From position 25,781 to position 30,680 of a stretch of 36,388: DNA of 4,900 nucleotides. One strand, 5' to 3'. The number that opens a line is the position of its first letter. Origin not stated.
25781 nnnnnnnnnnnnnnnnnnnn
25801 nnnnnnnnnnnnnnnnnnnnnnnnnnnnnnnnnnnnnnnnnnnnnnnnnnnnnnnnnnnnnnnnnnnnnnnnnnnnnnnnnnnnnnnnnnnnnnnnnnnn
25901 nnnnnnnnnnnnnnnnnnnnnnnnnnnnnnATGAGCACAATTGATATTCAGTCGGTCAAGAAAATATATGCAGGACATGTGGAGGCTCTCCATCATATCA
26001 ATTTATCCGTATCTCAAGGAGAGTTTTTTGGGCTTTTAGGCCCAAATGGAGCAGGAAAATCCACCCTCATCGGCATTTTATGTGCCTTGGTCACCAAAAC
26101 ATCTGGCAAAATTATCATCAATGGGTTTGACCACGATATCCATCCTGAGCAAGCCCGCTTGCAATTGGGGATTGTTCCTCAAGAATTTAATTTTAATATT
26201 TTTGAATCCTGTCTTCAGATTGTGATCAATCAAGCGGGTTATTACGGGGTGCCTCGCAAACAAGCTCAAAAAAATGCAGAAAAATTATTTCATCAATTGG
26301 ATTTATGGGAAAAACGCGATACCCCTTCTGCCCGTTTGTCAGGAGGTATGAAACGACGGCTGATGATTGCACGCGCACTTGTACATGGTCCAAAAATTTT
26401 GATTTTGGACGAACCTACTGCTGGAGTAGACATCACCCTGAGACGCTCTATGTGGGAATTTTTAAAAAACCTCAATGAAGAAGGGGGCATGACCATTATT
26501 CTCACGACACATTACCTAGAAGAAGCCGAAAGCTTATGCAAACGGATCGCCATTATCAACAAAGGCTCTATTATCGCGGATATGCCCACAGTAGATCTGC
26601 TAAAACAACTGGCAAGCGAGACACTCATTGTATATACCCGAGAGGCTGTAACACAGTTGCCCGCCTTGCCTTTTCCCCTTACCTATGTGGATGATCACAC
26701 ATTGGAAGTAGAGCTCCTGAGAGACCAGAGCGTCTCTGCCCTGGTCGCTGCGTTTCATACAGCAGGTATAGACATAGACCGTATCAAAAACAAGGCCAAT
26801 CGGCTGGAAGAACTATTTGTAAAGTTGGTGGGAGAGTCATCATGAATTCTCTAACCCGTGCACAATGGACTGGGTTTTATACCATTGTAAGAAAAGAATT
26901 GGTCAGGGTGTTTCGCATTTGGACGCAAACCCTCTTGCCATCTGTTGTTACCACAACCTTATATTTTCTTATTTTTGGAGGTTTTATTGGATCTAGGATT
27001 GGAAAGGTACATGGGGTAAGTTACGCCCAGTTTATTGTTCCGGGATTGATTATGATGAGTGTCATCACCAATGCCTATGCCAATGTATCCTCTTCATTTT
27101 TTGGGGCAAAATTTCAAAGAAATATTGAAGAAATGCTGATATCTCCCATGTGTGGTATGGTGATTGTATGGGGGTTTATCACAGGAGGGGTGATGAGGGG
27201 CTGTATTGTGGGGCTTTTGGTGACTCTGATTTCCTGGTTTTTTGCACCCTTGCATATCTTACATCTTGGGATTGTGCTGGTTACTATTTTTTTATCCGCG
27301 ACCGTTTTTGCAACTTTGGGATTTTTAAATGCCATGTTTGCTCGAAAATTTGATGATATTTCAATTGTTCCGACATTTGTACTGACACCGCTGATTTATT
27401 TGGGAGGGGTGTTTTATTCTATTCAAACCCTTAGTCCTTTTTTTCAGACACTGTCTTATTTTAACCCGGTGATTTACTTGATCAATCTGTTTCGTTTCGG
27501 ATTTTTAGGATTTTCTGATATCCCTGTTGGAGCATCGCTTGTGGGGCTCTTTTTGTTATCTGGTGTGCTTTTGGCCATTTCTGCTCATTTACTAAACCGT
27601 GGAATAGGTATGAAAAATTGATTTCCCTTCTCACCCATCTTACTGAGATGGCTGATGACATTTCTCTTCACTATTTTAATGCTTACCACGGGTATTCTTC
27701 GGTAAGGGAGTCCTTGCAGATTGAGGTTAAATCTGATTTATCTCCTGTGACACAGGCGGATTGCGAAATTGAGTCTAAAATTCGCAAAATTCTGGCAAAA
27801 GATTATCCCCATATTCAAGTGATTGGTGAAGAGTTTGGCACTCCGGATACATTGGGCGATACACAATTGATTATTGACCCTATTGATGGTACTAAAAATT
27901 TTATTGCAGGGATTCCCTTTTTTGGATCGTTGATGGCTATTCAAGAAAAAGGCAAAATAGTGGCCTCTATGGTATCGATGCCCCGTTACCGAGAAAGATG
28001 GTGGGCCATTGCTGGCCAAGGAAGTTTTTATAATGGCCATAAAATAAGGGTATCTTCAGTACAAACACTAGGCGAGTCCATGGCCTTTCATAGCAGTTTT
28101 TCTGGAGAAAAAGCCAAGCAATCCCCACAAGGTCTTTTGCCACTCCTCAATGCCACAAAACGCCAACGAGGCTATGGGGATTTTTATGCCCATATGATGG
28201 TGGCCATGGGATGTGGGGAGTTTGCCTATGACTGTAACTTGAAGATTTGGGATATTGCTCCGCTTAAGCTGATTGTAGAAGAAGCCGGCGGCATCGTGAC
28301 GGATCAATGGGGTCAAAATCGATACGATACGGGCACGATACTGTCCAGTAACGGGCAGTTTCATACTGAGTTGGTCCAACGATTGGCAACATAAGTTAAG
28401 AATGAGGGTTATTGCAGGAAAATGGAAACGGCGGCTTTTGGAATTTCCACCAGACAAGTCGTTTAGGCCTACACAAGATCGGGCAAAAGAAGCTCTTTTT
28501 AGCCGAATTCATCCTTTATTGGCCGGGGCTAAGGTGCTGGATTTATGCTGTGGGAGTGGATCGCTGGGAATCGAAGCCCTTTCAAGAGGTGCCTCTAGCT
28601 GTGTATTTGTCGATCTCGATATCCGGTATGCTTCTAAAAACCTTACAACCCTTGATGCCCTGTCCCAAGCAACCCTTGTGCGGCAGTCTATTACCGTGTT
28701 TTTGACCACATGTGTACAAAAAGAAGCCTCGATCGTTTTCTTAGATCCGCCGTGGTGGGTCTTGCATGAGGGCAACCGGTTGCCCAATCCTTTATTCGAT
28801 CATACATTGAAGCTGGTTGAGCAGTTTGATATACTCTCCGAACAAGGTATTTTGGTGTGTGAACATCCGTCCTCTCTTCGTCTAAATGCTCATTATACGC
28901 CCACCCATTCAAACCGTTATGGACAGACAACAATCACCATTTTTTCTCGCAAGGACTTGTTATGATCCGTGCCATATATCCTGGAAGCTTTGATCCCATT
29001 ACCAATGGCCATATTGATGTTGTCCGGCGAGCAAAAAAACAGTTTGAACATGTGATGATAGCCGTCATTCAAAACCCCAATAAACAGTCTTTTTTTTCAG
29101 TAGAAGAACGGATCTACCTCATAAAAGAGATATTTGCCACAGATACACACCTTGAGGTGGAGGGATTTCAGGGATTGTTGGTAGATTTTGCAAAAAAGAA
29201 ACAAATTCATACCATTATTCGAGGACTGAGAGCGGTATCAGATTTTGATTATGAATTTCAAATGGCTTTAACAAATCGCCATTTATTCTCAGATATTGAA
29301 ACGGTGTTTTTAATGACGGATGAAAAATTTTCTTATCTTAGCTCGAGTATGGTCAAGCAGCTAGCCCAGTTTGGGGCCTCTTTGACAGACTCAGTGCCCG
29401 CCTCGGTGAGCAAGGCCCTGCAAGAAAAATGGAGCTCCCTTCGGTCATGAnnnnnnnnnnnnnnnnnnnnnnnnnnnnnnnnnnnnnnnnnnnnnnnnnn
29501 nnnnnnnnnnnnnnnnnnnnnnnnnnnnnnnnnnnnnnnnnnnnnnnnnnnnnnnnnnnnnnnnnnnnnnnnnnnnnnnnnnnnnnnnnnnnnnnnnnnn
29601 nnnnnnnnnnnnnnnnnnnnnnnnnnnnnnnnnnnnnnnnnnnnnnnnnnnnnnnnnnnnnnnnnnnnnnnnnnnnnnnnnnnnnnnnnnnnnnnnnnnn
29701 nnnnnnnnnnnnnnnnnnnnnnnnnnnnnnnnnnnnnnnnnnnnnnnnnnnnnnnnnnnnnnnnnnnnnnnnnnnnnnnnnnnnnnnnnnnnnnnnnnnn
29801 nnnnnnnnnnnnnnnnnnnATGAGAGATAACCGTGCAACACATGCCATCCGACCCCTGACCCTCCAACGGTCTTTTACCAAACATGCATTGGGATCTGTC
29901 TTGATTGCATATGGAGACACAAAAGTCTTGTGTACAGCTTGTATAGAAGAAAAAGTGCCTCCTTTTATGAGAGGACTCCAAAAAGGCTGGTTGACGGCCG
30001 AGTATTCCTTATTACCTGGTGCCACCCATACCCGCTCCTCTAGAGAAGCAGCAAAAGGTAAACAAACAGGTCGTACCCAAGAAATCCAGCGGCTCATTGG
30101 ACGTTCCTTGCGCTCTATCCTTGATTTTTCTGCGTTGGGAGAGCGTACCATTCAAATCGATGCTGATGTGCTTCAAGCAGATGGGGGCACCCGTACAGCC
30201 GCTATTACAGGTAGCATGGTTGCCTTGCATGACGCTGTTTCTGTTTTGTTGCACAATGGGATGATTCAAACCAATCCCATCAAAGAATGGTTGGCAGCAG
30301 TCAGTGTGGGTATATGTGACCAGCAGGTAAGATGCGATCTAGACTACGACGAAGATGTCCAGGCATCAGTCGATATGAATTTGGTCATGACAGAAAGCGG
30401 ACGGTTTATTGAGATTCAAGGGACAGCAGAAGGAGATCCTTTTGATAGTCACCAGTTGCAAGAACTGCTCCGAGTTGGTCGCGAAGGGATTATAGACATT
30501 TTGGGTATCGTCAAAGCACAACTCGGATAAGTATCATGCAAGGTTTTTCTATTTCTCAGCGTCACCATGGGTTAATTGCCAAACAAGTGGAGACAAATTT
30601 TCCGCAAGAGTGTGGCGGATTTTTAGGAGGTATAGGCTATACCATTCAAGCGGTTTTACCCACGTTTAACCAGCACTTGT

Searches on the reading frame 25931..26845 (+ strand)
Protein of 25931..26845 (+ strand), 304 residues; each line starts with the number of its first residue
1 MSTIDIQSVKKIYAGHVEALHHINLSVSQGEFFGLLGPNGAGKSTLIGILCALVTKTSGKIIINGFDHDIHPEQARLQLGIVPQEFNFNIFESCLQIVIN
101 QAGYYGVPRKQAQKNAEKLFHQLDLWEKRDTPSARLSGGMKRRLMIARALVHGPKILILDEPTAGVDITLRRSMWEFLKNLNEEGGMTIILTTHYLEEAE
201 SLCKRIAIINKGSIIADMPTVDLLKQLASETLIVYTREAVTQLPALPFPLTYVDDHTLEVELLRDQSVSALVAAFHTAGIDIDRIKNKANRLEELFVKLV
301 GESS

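Call 62: search_protein_families(library=pfam, proteins=[window:25931-26845:+], max_evalue=0.001)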
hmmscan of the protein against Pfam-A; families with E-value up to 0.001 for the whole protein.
window:25931-26845:+ (304 aa): 5 families
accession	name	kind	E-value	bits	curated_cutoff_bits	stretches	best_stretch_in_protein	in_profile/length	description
PF00005.33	ABC_tran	-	5e-33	115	25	1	20-164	1-137/137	ABC transporter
PF13304.12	AAA_21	-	3.6e-12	47.4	27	1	129-194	231-298/304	AAA domain, putative AbiEii toxin, Type IV TA system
PF13175.12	AAA_15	-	0.00012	22.3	32.1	0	113-194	291-369/374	AAA ATPase domain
PF13476.12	AAA_23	-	0.00076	20.6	27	0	22-59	14-48/201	AAA domain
PF13555.12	AAA_29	-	0.0009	19.4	27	0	30-56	23-48/61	P-loop containing region of AAA domain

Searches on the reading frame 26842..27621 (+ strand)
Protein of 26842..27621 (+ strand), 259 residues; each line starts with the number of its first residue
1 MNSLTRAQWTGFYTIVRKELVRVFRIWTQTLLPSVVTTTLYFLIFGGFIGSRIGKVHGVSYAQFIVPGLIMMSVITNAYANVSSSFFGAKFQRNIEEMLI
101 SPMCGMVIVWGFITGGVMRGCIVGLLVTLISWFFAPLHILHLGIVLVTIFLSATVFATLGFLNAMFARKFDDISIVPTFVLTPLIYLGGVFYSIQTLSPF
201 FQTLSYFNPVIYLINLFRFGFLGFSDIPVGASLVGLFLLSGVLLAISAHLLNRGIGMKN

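Call 62: search_protein_families(library=pfam, proteins=[window:26842-27621:+], max_evalue=0.001)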
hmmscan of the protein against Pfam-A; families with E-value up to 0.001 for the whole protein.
window:26842-27621:+ (259 aa): 2 families
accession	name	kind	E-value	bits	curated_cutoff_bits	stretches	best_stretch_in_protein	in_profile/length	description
PF01061.29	ABC2_membrane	-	3.4e-34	118.7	26.9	1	12-221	3-210/211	ABC-2 type transporter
PF12698.13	ABC2_membrane_3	-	4.4e-06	26.4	31.6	1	60-248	159-346/347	ABC-2 family transporter protein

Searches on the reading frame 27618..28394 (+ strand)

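Call 62: search_protein_families(library=pfam, proteins=[window:27618-28394:+], max_evalue=0.001)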
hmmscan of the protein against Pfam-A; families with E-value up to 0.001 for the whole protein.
window:27618-28394:+ (258 aa): 1 family
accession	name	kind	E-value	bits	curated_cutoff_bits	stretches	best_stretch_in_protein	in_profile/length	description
PF00459.30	Inositol_P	-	2.6e-44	152.2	27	1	29-254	24-264/271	Inositol monophosphatase family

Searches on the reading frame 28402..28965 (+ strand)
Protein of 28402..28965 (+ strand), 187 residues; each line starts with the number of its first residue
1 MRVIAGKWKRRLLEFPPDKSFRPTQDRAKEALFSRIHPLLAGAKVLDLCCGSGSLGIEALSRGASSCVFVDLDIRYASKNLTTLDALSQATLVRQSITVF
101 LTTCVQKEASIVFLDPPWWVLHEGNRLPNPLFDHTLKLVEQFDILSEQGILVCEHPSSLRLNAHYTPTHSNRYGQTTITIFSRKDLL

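Call 62: search_protein_families(library=pfam, proteins=[window:28402-28965:+], max_evalue=0.001)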
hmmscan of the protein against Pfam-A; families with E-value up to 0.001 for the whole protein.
window:28402-28965:+ (187 aa): 4 families
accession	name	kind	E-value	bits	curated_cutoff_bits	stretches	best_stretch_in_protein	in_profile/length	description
PF03602.21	Cons_hypoth95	-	2.5e-40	138.5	24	1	1-181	1-181/182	Conserved hypothetical protein 95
PF05175.20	MTS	-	0.00017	21.7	23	1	26-118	17-108/170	Methyltransferase small domain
PF06325.19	PrmA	-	0.0004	20.4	22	1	40-82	160-205/296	Ribosomal protein L11 methyltransferase (PrmA)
PF13847.12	Methyltransf_31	-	0.00072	19.7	27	0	42-160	4-116/145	Methyltransferase domain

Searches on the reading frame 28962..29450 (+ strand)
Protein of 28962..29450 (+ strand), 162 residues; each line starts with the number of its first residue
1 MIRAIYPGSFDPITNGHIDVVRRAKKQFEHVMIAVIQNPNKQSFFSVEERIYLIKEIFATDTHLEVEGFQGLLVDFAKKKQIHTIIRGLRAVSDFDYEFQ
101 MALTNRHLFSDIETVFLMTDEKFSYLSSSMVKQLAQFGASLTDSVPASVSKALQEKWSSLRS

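Call 62: search_protein_families(library=pfam, proteins=[window:28962-29450:+], max_evalue=0.001)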
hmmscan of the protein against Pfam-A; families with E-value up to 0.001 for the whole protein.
window:28962-29450:+ (162 aa): 2 families
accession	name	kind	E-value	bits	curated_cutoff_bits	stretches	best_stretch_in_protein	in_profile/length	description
PF01467.32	CTP_transf_like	-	4.9e-26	91.9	21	1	5-133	1-132/133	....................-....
PF08218.17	Citrate_ly_lig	-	0.00022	21.4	20.9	1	11-59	9-55/182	Citrate lyase ligase C-terminal domain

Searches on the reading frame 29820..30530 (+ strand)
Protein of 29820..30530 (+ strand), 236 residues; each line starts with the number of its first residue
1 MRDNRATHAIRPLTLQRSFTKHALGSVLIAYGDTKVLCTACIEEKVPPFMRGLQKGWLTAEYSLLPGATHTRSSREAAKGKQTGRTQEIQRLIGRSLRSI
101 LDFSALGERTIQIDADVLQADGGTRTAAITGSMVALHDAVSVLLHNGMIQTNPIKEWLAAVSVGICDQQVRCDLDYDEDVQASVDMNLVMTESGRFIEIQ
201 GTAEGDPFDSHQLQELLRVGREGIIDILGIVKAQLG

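Call 63: search_protein_families(library=pfam, proteins=[window:29820-30530:+], max_evalue=0.001)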
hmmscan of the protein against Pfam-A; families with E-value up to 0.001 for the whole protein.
window:29820-30530:+ (236 aa): 2 families
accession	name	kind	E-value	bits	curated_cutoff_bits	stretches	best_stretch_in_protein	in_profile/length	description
PF01138.27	RNase_PH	-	8.7e-29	101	25.5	1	10-139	2-127/130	3' exoribonuclease family, domain 1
PF03725.20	RNase_PH_C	-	3.9e-12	46.4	20.8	1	159-223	4-67/67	3' exoribonuclease family, domain 2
